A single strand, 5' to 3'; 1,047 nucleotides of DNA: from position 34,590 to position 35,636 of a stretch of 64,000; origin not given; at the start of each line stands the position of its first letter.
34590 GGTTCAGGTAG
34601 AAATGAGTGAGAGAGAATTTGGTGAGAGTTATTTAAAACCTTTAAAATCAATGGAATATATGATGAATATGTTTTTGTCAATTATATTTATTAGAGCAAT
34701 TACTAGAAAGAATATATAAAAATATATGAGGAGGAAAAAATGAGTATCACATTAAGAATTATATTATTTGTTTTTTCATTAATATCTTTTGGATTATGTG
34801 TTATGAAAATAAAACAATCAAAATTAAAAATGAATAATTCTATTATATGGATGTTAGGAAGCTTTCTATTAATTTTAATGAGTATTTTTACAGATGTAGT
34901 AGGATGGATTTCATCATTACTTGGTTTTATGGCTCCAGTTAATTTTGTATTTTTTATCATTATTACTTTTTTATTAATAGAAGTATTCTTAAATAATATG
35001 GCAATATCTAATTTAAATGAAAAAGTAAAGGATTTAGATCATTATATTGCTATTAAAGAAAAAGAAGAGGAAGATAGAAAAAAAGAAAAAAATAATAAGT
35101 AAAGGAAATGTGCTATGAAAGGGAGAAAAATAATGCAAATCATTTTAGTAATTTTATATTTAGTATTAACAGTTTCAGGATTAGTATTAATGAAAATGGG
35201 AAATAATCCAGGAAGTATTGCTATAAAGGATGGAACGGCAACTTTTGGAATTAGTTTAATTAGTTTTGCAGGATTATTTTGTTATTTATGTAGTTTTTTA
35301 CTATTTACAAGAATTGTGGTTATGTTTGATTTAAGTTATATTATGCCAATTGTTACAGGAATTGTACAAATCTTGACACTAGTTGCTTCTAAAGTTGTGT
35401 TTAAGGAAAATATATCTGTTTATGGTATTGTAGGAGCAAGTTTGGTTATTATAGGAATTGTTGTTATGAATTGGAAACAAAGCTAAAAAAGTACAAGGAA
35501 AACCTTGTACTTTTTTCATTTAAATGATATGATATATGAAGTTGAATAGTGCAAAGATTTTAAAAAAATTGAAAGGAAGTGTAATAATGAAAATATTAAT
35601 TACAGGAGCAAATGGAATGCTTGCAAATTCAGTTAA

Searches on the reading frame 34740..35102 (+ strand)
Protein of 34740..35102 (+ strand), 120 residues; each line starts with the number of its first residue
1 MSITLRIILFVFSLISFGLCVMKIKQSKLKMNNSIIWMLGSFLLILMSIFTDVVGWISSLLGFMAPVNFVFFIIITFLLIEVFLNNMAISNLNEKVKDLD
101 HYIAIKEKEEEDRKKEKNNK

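Call 10: search_protein_families(library=pfam, proteins=[window:34740-35102:+], max_evalue=0.001)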
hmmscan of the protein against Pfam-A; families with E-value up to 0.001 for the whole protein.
window:34740-35102:+ (120 aa): 1 family
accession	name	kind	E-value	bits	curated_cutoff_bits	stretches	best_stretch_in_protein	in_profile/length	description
PF10066.14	DUF2304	-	1.3e-23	83.7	25.5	1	5-109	2-106/106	Uncharacterized conserved protein (DUF2304)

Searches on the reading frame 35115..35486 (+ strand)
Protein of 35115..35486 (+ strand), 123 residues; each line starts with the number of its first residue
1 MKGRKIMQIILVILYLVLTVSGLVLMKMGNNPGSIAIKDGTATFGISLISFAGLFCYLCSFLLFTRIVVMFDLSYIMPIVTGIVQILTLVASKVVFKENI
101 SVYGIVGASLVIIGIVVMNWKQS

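Call 10: search_protein_families(library=pfam, proteins=[window:35115-35486:+], max_evalue=0.001)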
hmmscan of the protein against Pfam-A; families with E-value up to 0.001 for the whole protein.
window:35115-35486:+ (123 aa): 1 family
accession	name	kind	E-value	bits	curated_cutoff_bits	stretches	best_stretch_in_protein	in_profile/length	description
PF00892.27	EamA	-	0.00018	22.2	28.2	1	37-119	62-134/135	EamA-like transporter family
